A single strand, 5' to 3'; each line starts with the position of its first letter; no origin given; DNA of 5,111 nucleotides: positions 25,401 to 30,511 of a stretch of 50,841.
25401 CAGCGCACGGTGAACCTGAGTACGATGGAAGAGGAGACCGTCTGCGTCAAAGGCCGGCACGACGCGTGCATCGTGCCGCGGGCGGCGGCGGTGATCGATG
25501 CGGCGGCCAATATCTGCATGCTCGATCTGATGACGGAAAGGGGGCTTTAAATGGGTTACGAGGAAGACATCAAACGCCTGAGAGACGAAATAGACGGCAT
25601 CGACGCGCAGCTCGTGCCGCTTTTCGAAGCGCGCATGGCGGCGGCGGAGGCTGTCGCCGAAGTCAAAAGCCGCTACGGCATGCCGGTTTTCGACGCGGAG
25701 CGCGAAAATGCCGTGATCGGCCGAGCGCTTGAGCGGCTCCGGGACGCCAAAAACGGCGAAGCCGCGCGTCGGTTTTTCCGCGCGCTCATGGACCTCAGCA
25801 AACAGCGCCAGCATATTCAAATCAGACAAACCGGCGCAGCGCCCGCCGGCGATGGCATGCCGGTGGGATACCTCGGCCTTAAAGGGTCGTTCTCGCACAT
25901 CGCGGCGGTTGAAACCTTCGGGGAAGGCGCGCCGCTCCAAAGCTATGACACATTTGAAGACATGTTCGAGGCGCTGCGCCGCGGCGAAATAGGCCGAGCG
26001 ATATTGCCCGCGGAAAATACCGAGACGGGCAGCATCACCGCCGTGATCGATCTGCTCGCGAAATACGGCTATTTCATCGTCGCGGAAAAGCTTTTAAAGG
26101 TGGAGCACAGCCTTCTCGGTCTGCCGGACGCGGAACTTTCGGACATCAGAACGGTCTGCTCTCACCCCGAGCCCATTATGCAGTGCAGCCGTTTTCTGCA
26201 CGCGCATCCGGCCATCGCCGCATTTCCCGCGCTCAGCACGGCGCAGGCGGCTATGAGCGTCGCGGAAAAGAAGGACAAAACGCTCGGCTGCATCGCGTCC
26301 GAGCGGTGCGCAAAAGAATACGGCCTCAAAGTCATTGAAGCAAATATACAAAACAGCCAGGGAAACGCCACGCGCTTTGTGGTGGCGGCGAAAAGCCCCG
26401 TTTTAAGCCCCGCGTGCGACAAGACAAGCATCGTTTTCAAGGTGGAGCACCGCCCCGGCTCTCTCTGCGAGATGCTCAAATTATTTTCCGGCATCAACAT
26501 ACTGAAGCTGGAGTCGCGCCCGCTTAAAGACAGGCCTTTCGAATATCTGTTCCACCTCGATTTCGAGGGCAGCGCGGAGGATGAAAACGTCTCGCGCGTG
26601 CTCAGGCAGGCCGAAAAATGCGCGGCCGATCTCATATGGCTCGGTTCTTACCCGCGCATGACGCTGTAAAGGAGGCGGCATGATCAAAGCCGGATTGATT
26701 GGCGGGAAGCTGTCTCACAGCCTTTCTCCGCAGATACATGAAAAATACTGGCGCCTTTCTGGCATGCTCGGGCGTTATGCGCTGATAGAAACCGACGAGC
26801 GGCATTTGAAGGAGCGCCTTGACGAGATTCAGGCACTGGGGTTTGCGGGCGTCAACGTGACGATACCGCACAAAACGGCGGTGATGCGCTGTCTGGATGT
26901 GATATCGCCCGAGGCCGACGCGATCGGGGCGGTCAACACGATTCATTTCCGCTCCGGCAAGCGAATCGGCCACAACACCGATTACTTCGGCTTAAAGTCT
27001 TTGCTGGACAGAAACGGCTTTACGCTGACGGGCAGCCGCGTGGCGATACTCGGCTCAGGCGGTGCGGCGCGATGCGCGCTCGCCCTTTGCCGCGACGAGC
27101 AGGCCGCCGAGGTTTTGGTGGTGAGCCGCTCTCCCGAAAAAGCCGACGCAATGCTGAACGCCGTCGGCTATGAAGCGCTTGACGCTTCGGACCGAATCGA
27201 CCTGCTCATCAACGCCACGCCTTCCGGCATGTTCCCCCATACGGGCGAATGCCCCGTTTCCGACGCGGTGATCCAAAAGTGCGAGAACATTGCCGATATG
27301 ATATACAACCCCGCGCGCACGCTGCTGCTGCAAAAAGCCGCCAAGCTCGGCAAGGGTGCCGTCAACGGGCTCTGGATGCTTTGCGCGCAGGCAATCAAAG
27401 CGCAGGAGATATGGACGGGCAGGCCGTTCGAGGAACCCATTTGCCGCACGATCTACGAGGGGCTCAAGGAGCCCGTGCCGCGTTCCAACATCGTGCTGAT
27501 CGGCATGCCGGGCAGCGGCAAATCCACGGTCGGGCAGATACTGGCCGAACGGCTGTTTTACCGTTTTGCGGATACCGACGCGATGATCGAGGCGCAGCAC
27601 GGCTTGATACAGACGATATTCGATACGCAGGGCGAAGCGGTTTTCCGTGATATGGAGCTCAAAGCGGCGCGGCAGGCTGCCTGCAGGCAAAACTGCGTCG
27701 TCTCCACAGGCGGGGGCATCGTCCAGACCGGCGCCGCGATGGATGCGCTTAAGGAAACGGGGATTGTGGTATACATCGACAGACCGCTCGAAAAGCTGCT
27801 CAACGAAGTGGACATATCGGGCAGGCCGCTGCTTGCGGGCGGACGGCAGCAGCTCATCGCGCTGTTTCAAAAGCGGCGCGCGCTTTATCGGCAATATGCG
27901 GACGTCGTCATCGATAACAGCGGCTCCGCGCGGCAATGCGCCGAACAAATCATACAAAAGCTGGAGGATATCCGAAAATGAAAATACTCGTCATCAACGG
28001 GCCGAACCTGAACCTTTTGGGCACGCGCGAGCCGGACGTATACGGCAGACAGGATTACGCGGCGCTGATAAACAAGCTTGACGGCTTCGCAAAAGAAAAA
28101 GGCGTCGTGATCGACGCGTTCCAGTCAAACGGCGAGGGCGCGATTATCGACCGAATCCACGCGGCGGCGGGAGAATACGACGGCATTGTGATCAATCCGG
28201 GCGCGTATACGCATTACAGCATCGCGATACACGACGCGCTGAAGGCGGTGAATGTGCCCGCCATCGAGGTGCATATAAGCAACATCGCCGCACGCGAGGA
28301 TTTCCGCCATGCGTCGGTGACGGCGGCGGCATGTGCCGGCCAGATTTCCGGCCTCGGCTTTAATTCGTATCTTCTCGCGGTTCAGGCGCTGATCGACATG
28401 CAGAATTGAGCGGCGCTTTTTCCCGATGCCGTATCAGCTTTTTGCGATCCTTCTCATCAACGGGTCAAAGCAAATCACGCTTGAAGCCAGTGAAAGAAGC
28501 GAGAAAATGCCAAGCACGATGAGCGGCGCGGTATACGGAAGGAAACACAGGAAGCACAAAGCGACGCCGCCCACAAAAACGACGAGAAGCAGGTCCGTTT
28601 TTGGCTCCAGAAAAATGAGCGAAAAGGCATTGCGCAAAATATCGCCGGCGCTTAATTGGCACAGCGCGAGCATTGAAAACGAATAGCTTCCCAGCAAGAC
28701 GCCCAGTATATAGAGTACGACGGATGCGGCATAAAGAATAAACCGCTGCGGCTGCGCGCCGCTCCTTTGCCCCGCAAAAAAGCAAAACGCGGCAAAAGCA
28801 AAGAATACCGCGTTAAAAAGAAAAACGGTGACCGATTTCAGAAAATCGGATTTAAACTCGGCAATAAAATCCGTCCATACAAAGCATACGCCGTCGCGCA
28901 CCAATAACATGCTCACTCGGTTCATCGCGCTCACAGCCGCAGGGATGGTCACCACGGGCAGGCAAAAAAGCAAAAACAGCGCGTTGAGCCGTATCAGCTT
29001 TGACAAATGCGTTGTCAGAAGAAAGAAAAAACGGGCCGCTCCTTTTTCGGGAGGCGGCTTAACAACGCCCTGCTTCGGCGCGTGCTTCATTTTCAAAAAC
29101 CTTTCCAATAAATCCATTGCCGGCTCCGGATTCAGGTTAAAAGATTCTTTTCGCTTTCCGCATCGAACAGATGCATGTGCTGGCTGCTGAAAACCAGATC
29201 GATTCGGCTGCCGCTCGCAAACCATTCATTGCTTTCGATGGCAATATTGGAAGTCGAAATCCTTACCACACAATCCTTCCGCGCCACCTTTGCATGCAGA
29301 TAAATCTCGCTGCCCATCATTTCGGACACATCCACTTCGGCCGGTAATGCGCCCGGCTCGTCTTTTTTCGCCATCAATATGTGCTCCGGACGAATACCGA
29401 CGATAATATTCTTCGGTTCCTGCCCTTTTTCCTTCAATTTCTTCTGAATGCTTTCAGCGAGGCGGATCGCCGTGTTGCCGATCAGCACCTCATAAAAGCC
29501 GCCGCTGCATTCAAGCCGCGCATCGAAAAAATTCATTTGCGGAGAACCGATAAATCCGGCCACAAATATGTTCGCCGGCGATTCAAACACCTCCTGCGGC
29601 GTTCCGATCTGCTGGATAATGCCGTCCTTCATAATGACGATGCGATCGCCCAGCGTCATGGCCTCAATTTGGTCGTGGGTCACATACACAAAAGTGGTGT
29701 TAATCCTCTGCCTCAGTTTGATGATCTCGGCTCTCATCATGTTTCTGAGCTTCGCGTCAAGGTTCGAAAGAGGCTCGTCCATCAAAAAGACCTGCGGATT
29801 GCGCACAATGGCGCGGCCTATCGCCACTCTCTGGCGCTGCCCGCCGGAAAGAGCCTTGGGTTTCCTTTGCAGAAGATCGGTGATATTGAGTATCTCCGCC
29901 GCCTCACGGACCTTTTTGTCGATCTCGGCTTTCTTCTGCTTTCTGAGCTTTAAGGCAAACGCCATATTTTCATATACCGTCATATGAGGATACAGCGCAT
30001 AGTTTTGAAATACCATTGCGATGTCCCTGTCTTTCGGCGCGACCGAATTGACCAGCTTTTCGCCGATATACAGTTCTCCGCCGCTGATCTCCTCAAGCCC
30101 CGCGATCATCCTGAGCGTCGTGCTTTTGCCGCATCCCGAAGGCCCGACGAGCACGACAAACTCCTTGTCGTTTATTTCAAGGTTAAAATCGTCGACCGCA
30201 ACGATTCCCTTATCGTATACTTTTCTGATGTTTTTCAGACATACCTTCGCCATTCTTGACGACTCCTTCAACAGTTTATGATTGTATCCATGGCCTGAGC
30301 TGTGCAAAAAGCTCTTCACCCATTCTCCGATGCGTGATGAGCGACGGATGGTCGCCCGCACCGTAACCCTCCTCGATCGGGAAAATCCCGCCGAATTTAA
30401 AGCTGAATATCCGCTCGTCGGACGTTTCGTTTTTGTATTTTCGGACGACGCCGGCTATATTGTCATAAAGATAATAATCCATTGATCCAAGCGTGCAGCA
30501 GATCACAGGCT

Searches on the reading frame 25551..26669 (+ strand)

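Call 79: search_protein_families(library=pfam, proteins=[window:25551-26669:+], max_evalue=0.00001)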
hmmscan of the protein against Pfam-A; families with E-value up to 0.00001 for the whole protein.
window:25551-26669:+ (372 aa): 2 families
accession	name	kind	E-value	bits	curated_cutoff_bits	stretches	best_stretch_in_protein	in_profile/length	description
PF00800.23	PDT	-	1.1e-54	185.5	25.2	1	105-281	1-178/181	Prephenate dehydratase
PF01817.26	CM_2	-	2e-21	76.4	27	1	10-88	1-80/80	Chorismate mutase type II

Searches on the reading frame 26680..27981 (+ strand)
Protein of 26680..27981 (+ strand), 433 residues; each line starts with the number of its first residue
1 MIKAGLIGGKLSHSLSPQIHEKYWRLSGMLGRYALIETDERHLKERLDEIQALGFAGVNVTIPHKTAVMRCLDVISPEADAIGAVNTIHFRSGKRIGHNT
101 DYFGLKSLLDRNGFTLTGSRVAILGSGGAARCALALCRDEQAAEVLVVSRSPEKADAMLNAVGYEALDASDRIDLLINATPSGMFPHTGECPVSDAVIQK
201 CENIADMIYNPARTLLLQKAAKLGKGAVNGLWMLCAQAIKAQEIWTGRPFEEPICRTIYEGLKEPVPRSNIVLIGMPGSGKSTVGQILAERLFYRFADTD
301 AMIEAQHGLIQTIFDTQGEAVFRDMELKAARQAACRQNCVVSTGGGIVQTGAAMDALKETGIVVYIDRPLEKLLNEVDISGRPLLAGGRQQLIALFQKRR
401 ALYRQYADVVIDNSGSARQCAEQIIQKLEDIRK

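Call 79: search_protein_families(library=pfam, proteins=[window:26680-27981:+], max_evalue=0.00001)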
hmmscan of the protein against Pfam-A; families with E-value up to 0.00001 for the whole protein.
window:26680-27981:+ (433 aa): 3 families
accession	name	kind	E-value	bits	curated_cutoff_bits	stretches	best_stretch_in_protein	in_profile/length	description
PF01202.28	SKI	-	1e-40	139.9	22.1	1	277-428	1-158/159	Shikimate kinase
PF08501.16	Shikimate_dh_N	-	6.5e-26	90.8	27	1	6-88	1-83/83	Shikimate dehydrogenase substrate binding domain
PF13238.12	AAA_18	-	8.4e-06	26.7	29.4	0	271-301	1-31/128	AAA domain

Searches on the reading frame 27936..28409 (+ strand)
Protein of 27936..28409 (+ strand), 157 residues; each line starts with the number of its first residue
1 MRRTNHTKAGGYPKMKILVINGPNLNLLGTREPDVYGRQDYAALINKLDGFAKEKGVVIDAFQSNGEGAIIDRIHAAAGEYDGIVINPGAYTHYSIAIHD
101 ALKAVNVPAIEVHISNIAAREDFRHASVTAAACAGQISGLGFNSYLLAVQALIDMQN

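Call 79: search_protein_families(library=pfam, proteins=[window:27936-28409:+], max_evalue=0.00001)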
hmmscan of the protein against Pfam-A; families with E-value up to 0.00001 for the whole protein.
window:27936-28409:+ (157 aa): 1 family
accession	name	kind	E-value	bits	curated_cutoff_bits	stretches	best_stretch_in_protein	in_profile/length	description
PF01220.24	DHquinase_II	-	5.5e-60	201.5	23.3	1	16-152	1-137/138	Dehydroquinase class II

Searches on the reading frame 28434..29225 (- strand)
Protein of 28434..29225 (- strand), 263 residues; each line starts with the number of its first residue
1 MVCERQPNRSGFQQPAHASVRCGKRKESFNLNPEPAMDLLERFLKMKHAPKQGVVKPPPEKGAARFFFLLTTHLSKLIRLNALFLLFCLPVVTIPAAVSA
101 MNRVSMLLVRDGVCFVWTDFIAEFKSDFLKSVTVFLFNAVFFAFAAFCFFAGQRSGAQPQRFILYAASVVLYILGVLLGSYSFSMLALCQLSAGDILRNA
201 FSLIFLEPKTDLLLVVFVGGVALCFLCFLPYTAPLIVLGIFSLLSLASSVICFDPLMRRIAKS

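Call 79: search_protein_families(library=pfam, proteins=[window:28434-29225:-], max_evalue=0.00001)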
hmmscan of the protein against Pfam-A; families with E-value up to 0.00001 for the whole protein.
window:28434-29225:- (263 aa): 1 family
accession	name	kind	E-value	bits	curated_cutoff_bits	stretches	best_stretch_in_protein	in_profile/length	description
PF04854.19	DUF624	-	4.3e-08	33.7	24.2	1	78-145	2-73/77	Protein of unknown function, DUF624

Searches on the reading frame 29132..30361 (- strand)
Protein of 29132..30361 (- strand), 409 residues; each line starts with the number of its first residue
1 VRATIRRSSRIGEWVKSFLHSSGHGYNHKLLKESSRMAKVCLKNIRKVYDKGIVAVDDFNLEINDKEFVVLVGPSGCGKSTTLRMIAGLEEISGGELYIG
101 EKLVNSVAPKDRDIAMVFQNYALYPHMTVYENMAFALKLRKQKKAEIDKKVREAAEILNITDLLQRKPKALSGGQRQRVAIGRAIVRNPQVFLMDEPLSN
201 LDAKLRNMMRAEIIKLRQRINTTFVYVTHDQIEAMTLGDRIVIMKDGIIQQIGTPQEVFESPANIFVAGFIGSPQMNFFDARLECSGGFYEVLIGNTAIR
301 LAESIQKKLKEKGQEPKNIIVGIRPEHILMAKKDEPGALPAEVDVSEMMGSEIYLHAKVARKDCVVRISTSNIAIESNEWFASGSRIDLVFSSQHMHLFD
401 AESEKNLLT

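Call 79: search_protein_families(library=pfam, proteins=[window:29132-30361:-], max_evalue=0.00001)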
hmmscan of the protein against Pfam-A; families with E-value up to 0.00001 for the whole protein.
window:29132-30361:- (409 aa): 5 families
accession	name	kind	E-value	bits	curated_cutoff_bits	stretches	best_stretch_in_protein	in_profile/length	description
PF00005.33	ABC_tran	-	1.6e-32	113.4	25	1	57-198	2-136/137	ABC transporter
PF17912.7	OB_MalK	-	1.9e-14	54.7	27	1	272-328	1-53/53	MalK OB fold domain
PF08402.16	TOBE_2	-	4.1e-09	36.9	21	1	321-399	1-76/76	TOBE domain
PF02463.25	SMC_N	-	7.7e-07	29.2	40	1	65-231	23-199/220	RecF/RecN/SMC N terminal domain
PF03215.21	Rad17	-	9.4e-06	26.1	23.8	0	59-163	38-141/186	Rad17 P-loop domain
